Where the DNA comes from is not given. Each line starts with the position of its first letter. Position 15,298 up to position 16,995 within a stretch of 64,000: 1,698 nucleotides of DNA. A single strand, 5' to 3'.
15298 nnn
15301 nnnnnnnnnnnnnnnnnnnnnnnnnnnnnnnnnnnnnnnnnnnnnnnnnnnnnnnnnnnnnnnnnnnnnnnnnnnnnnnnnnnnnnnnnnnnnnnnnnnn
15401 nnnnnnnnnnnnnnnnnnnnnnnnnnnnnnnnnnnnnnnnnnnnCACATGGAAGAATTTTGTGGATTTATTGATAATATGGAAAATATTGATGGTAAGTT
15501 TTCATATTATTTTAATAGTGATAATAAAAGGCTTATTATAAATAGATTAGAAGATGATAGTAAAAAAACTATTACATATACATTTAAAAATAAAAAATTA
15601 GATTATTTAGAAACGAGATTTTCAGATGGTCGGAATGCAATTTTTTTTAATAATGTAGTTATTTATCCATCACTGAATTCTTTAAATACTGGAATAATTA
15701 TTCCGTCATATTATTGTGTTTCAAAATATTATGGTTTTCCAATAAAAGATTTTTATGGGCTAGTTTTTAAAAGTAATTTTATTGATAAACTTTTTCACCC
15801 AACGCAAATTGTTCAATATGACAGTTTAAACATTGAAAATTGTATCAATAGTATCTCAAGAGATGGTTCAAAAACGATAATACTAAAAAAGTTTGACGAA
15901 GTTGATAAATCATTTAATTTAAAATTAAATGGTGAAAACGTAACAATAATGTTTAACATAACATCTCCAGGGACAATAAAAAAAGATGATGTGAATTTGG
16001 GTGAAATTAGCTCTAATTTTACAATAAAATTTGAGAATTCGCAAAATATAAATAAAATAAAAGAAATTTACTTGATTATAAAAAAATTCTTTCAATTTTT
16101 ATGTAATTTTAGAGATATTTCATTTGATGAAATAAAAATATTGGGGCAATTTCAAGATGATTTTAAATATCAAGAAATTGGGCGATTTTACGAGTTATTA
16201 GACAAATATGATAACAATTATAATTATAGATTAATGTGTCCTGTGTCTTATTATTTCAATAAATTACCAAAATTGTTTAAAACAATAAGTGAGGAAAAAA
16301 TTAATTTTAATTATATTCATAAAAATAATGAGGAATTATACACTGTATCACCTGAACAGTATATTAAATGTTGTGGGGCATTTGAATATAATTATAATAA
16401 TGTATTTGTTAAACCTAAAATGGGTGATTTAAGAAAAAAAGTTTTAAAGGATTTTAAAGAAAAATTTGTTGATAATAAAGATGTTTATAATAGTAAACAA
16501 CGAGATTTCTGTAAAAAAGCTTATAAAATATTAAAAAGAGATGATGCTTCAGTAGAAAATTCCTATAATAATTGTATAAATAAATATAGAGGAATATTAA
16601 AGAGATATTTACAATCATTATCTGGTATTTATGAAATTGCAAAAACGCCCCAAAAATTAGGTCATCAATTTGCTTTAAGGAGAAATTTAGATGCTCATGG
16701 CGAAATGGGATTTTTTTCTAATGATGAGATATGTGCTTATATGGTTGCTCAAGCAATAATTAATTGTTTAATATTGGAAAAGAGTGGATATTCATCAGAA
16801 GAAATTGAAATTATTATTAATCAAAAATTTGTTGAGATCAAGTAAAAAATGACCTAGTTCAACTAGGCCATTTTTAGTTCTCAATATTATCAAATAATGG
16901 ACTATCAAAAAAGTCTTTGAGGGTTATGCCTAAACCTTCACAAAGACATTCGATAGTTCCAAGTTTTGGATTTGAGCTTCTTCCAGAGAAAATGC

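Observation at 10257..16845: Five-gene operon coupling AbiTii, a type III R-M pair and a HEPN (ApeA-like) protein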

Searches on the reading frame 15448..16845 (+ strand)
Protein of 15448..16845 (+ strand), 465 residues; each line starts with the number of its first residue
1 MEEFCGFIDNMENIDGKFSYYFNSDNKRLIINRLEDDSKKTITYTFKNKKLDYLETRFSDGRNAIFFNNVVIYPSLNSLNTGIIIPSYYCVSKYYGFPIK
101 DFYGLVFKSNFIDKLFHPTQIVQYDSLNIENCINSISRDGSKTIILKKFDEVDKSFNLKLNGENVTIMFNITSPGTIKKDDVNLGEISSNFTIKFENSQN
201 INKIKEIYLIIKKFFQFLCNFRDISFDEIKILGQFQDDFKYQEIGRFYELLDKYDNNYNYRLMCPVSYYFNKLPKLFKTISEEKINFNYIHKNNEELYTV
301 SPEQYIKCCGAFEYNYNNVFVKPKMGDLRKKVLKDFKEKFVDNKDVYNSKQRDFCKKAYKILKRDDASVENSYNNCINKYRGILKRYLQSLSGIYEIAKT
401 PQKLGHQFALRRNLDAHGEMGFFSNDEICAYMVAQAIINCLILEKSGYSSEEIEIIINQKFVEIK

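Call 3: search_protein_families(library=pfam, proteins=[window:15448-16845:+], max_evalue=0.1)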
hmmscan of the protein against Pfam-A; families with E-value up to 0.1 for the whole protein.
window:15448-16845:+ (465 aa): 0 families

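Call 4: search_protein_families(library=padloc, proteins=[window:15448-16845:+], max_evalue=0.1)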
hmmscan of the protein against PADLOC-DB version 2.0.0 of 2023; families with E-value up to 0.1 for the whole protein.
window:15448-16845:+ (465 aa): 0 families

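Call 5: search_protein_families(library=ncbifam, proteins=[window:15448-16845:+], max_evalue=0.1)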
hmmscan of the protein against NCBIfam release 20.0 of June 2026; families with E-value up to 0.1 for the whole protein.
window:15448-16845:+ (465 aa): 0 families

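Call 6: find_homologous_proteins(query=window:15448-16845:+, max_evalue=0.001)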
Query window:15448-16845:+ (465 aa): 13 proteins with E <= 0.001 among 7325 candidates.
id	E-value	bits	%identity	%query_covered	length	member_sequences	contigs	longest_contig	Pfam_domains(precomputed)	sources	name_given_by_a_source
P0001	0.0e+0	1036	100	100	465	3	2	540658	-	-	-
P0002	1.1e-165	570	59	99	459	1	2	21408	-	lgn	-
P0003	5.5e-129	449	50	100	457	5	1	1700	-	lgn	-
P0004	1.6e-127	444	49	100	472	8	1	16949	-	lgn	-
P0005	3.0e-121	423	50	99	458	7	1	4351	-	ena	-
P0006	4.2e-119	416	49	94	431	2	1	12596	-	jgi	-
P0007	9.7e-105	369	44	99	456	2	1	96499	-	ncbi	-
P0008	3.8e-104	367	44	99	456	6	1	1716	-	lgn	-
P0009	1.0e-103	366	44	99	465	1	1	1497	-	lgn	-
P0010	4.8e-80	288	40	99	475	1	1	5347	-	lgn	-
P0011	6.2e-79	284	37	100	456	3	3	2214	-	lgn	-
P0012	1.7e-73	266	37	99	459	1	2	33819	-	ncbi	-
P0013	6.9e-68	248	34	99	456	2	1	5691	-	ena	-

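Call 7: search_solved_structures(query=window:15448-16845:+, max_evalue=10)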
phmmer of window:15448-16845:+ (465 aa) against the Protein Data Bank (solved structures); distinct sequences matched with E-value up to 10: 2.
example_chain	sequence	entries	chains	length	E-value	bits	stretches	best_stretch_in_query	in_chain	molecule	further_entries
8g2z_5A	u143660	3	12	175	0.085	14.8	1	36-122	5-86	OJ2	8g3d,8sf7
6p44_A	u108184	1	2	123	2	10.3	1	362-428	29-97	SnoaL-like domain protein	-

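Call 8: search_protein_families(library=phrogs, proteins=[window:15448-16845:+], max_evalue=0.01)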
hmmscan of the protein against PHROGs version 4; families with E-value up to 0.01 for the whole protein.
window:15448-16845:+ (465 aa): 1 family
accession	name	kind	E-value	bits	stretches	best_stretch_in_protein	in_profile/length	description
phrog_21553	-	unknown function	0.0064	17.6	1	330-374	23-67/130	-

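Call 10: find_related_loci(query=A1, collection=genome_contigs, flank=10000)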
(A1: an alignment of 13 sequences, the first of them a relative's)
Query A1 (465 aa) in genome_contigs; peptide patterns used: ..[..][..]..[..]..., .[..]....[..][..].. (x = any residue, [..] = any of these).
55 stretches matched a pattern; 2 encode a relative of the query (tblastn E <= 1e-3); 2 distinct loci.
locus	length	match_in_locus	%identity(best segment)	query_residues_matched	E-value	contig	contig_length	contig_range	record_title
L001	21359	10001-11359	45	3-461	1e-107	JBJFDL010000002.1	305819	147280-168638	MAG: Christensenellales bacterium isolate PUUB39_bin.048 NODE_1_length_305819_cov_32.924363, whole genome shotgun sequen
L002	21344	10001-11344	42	4-457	8e-95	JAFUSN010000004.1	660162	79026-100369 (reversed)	MAG: Clostridia bacterium isolate RGIG4786 Roe_deer_Reticulum-3__c2114, whole genome shotgun sequence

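Call 11: find_encoding_contigs(protein=P0002, flank=10000, max_places=3)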
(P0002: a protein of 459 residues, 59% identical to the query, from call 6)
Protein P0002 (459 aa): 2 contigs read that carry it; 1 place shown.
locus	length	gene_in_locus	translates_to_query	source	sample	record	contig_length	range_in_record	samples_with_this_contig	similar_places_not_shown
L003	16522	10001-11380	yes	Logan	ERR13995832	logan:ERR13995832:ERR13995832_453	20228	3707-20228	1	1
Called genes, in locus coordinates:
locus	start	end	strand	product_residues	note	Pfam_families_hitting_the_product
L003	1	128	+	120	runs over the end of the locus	-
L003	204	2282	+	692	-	-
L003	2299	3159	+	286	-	-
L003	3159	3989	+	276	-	-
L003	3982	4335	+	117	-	-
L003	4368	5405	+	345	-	PF23343:REP_ORF2-G2P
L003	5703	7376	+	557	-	PF02384:N6_Mtase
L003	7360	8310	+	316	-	-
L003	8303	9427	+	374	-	-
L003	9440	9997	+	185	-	PF05063:MT-A70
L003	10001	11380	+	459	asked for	-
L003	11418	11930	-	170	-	PF06908:YpsA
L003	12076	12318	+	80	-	PF13443:HTH_26 (weak)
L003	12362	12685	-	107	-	-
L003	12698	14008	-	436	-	PF14284:PcfJ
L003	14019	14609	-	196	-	PF14058:PcfK (weak)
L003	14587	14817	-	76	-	-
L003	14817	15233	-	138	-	-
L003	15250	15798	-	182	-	PF07275:ArdA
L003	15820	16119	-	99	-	-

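Call 12: find_encoding_contigs(protein=P0004, flank=10000, max_places=3)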
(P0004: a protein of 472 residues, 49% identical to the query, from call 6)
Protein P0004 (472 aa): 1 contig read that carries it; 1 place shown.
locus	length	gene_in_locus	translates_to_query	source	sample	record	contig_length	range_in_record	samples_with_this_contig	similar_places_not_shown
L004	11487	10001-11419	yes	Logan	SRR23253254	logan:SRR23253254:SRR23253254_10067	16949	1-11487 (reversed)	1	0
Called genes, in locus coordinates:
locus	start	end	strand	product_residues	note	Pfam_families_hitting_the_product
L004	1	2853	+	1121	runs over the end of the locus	PF18470:Cas9_a, PF13395:HNH_4, PF18541:RuvC_III, PF22702:Cas9_RuvC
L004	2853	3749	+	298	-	PF01867:Cas_Cas1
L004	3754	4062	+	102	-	PF09827:CRISPR_Cas2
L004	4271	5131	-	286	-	-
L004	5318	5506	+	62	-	-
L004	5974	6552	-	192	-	PF00239:Resolvase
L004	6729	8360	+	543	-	PF02384:N6_Mtase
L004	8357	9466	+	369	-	-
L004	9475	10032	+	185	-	PF05063:MT-A70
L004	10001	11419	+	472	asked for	-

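Call 15: find_encoding_contigs(protein=P0007, flank=10000, max_places=3)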
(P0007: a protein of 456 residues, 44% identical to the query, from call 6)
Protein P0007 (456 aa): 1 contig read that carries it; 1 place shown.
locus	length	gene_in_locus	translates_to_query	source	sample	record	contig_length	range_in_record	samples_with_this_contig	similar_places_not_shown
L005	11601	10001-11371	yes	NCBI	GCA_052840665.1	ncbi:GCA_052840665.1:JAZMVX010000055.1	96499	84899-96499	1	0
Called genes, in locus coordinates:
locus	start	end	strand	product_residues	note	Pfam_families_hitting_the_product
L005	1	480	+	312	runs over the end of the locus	PF01156:IU_nuc_hydro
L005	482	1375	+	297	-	PF00294:PfkB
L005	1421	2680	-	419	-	PF06838:Met_gamma_lyase, PF01053:Cys_Met_Meta_PP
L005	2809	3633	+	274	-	PF04973:NMN_transporter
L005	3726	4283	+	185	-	PF08207:EFP_N, PF01132:EFP, PF09285:Elong-fact-P_C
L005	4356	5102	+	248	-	PF00106:adh_short, PF01370:Epimerase, PF08659:KR, PF16363:GDP_Man_Dehyd (weak), PF13561:adh_short_C2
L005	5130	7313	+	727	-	PF01136:Peptidase_U32, PF12392:DUF3656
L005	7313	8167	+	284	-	PF00849:PseudoU_synth_2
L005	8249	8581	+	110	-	PF04266:ASCH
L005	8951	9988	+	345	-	-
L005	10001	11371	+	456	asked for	-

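Call 16: find_encoding_contigs(protein=P0012, flank=10000, max_places=3)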
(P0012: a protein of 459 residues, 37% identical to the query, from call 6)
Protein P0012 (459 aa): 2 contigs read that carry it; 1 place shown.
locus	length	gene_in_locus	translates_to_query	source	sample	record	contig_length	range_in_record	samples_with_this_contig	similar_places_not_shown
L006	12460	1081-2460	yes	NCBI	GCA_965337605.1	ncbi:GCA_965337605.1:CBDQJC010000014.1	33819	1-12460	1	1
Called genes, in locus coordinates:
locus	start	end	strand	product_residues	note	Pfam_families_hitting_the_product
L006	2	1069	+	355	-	?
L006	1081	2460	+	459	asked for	-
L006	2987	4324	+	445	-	PF02812:ELFV_dehydrog_N, PF00208:ELFV_dehydrog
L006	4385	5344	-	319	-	PF21537:DUF1980_C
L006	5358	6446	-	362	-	-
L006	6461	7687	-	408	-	PF02073:Peptidase_M29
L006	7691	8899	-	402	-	PF01136:Peptidase_U32, PF16325:Peptidase_U32_C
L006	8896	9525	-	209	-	PF01596:Methyltransf_3, PF08241:Methyltransf_11 (weak), PF13578:Methyltransf_24, PF13649:Methyltransf_25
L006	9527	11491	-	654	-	PF00753:Lactamase_B, PF12706:Lactamase_B_2, PF22505:RNase_J_b_CASP, PF07521:RMMBL, PF17770:RNase_J_C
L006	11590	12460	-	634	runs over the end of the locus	-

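Call 22: search_protein_families(library=pfam, alignment_id=A1, max_evalue=10)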
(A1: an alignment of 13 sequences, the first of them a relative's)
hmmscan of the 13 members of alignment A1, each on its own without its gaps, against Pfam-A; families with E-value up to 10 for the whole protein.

A. member 1, P0001 (465 aa): 0 families

B. families by the number of members that match (of 13 scanned): 22 families
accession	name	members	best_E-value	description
PF21205.3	Rep3_C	2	0.028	Initiator Rep protein, WH2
PF01385.25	OrfB_IS605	2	0.029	Probable transposase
PF10165.14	Ric8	2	0.047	Guanine nucleotide exchange factor synembryn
PF07526.16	POX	2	0.078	Associated with HOX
PF18692.7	DUF5640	2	0.078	Family of unknown function (DUF5640)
PF10585.14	UBA_E1_SCCH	1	0.00031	Ubiquitin-activating enzyme, SCCH domain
PF19477.4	DUF6014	1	0.00058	Family of unknown function (DUF6014)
PF08438.16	YGR210-like_G4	1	0.011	Obg-like GTPase YGR210-like, G4 motif-containing domain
PF01336.31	tRNA_anti-codon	1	0.016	OB-fold nucleic acid binding domain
PF12912.12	N_NLPC_P60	1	0.05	NLPC_P60 stabilising domain, N term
PF22789.1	DUF4026_C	1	0.084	Protein of unknown function (DUF4026) C-terminal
PF18055.7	RPN6_N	1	0.1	26S proteasome regulatory subunit RPN6 N-terminal domain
PF18453.6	C4bp_oligo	1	0.11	Oligomerization domain of C4b-binding protein alpha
PF18843.6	LPD28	1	0.11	Large polyvalent protein associated domain 28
PF14035.11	YlzJ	1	0.13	YlzJ-like protein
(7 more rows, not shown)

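Call 23: search_solved_structures(query=A1, max_evalue=10, show_alignments=2)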
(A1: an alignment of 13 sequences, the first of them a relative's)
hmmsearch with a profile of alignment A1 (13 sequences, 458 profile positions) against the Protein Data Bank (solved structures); distinct sequences matched with E-value up to 10: 0.

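Call 31: search_protein_families(library=pfam, proteins=[L003:5703-7376:+, L003:7360-8310:+, L003:8303-9427:+, L003:9440-9997:+, L005:8951-9988:+, L006:2-1069:+], max_evalue=0.01)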
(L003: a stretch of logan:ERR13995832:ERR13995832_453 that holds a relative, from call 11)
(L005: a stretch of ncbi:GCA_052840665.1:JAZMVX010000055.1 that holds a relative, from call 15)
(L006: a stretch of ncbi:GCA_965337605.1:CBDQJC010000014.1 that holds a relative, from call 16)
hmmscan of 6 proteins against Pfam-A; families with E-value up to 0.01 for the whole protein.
L003:5703-7376:+ (557 aa): 1 family
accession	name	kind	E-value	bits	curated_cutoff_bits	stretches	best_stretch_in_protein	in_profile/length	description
PF02384.22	N6_Mtase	-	1.7e-17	64.1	20.4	1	88-239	5-148/311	N-6 DNA Methylase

L003:7360-8310:+ (316 aa): 0 families

L003:8303-9427:+ (374 aa): 0 families

L003:9440-9997:+ (185 aa): 1 family
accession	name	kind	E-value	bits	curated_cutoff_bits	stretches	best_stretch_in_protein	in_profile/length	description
PF05063.20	MT-A70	-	7.2e-27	94.8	23.9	1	12-184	1-172/172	MT-A70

L005:8951-9988:+ (345 aa): 0 families

L006:2-1069:+ (355 aa): 0 families

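Call 40: predict_structure(alignment_id=A1)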
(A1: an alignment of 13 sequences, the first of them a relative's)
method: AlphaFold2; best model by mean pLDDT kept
length: 465 residues; sequences in the alignment: 13
mean_pLDDT: 81.1   pTM: 0.81
mean pLDDT of the five models: 81.1, 80.9, 80.1, 79.7, 79.5
residues with pLDDT >= 90: 161; 70-90: 205; 50-70: 78; < 50: 21
segments of 3 or more residues with pLDDT < 50: 40-43, 125-139
pLDDT, mean of each block of 10 residues (from residue 1): 71 72 81 66 58 86 88 69 88 84 93 87 56 46 68 88 91 68 72 94 93 93 89 77 90 63 85 93 89 81 89 88 66 89 91 89 77 89 90 72 80 69 85 94 95 93 71
secondary structure, 60 per line:
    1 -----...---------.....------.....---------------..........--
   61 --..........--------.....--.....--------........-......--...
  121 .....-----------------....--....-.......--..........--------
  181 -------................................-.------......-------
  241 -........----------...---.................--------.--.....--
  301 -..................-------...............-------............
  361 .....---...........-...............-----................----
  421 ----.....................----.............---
elements in order: E6-8 E18-22 E29-33 E49-58 E63-72 E81-85 E88-92 E101-108 H110-115 H118-121 E122-125 E143-146 H149-152 E154-160 E163-172 E188-200 H201-219 E228-233 E242-249 H266-282 H294-298 H302-319 H327-341 H349-365 H369-379 H381-395 H401-416 H425-445 H450-462

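Call 41: search_protein_representatives(alignment_id=A1)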
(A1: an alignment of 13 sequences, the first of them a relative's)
Query: 13 sequences, 458 profile positions. Proteins with E-value up to 0.001 (for the whole library): 647; up to 1e-10: 286; up to 1e-30: 40. The best 150 are listed.
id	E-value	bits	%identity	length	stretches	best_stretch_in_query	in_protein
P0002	3.9e-195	665.5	-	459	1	4-457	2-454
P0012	1.1e-190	650.9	-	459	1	2-457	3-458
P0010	4.5e-178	609.2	-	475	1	2-457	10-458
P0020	6.7e-133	460.3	-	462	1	4-456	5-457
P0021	3.4e-120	418.4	-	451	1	1-456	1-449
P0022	1.1e-81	291.5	-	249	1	210-456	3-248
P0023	1.4e-75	271.4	-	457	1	4-454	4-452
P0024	6.7e-71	255.9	-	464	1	8-457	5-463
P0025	3.0e-58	214.2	-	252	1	214-456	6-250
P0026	4.7e-55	203.7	-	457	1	13-453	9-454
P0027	8.2e-55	202.9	-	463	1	13-457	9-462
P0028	3.0e-52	194.4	-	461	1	12-454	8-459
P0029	1.0e-51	192.7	-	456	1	14-454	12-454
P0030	6.8e-50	186.7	-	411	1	15-406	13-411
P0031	3.2e-48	181.1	-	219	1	4-221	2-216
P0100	5.3e-24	101.3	-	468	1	12-455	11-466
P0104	4.5e-23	98.2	-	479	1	5-454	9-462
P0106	1.1e-22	97.0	-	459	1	14-454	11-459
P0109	3.5e-22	95.3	-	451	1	16-454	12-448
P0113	3.6e-21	92.0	-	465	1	25-456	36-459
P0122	3.1e-20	88.9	-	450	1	9-457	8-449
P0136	1.9e-19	86.3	-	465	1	15-454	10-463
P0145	2.2e-18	82.8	-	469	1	6-454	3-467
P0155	1.4e-17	80.1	-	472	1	17-456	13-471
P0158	2.6e-17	79.3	-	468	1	4-456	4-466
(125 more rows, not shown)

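Call 44: search_protein_families(library=pfam, alignment_id=A2, max_evalue=0.01)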
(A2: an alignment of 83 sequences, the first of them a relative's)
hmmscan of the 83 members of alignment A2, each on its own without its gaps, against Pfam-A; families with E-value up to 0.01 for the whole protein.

A. member 1, P0001 (465 aa): 0 families

B. families by the number of members that match (of 83 scanned): 16 families
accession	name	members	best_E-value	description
PF18739.6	HEPN_Apea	19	1.2e-07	Apea-like HEPN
PF18862.6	ApeA_NTD1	12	9.1e-11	ApeA N-terminal domain 1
PF18737.6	HEPN_MAE_28990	4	5.8e-05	MAE_28990/MAE_18760-like HEPN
PF18735.6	HEPN_RiboL-PSP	3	0.001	RiboL-PSP-HEPN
PF12729.13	4HB_MCP_1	1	1.7e-05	Four helix bundle sensory module for signal transduction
PF19477.4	DUF6014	1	0.00058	Family of unknown function (DUF6014)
PF11640.13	TAN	1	0.0011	Telomere-length maintenance and DNA damage repair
PF13764.11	E3_UbLigase_R4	1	0.0031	E3 ubiquitin-protein ligase UBR4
PF09888.14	DUF2115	1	0.004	Uncharacterized protein conserved in archaea (DUF2115)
PF18782.7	NAD2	1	0.0046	Novel AID APOBEC clade 2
PF21052.3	EFR3_ARM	1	0.0048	EFR3, armadillo repeat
PF09111.16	SLIDE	1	0.005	SLIDE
PF07765.17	KIP1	1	0.0065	KIP1-like protein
PF04803.17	Cor1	1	0.0066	Cor1/Xlr/Xmr conserved region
PF16307.10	DUF4949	1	0.0067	Domain of unknown function (DUF4949)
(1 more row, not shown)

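Call 45: fold_search(model_id=the predicted structure, library=pdb)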
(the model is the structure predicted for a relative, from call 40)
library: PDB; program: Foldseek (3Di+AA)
matches with E <= 10: 677; with E <= 0.001: 0
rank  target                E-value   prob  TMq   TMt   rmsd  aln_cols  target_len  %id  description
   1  5f8q_A                2.8e-02  0.15  0.10  0.10  22.1       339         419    8  Blood group antigen binding adhesin BabA of Helicobacter pylori strain S831 in complex with Nanobody Nb-ER19 (released 2016-01-20)
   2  6voa_B                7.0e-02  0.09  0.11  0.09  30.0       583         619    9  Cryo-EM structure of the BBSome-ARL6 complex (released 2020-06-24)
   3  8h15_C                1.0e-01  0.06  0.07  0.04  23.4       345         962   11  Structure of SARS-CoV-1 Spike Protein (S/native) at pH 5.5, Closed Conformation (released 2022-11-09)
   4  4hzy_A                1.2e-01  0.09  0.08  0.09  22.5       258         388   12  Crystal structure of influenza A neuraminidase N3-H274Y (released 2013-11-06)
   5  4hzz_A                1.2e-01  0.08  0.08  0.09  22.1       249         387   14  Crystal structure of influenza neuraminidase N3-H274Y complexed with oseltamivir (released 2013-11-06)
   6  4hzv_A                1.2e-01  0.08  0.08  0.09  21.9       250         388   12  The crystal structure of influenza A neuraminidase N3 (released 2013-11-06)
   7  5f9d_A                1.4e-01  0.07  0.10  0.11  22.3       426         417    8  Blood group antigen binding adhesin BabA of Helicobacter pylori strain P436 in complex with Lewis b blood group B hept (released 2016-01-20)
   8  8ym3                  1.7e-01  0.13  0.12  0.13  13.2       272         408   10  Structural basis of Elongation factor Tu in regulating photoinhibition in Synechococcus sp. PCC 7942. (released 2025-03-19)
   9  5f8r_B                1.7e-01  0.09  0.10  0.11  21.9       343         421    8  Blood group antigen binding adhesin BabA of Helicobacter pylori strain S831 in complex with blood group H Lewis b hexa (released 2016-01-20)
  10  5f7m_B                1.7e-01  0.08  0.10  0.10  21.8       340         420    8  Blood group antigen binding adhesin BabA of Helicobacter pylori strain 17875 in complex with blood group H Lewis b hex (released 2016-01-20)
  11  5f93_A                1.9e-01  0.08  0.10  0.11  23.7       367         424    8  Blood group antigen binding adhesin BabA of Helicobacter pylori strain A730 in complex with blood group H Lewis b hexa (released 2016-01-20)
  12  8r4p                  2.2e-01  0.06  0.10  0.09  28.9       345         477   11  Structure of BabA from Helicobacter pylori strain 17875 (released 2024-11-20)
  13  7zqt_E                2.6e-01  0.06  0.10  0.11  22.4       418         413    9  Helicobacter pylori adhesin BabA bound to neutralising human antibody. (released 2023-05-17)
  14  5gvb                  2.6e-01  0.04  0.09  0.10  23.5       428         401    6  SepB domain of human AND-1 (released 2017-04-19)
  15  6n4v_A                2.7e-01  0.06  0.08  0.11  21.9       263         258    9  CryoEM structure of Leviviridae PP7 WT coat protein dimer capsid (PP7PP7-WT) (released 2019-04-03)
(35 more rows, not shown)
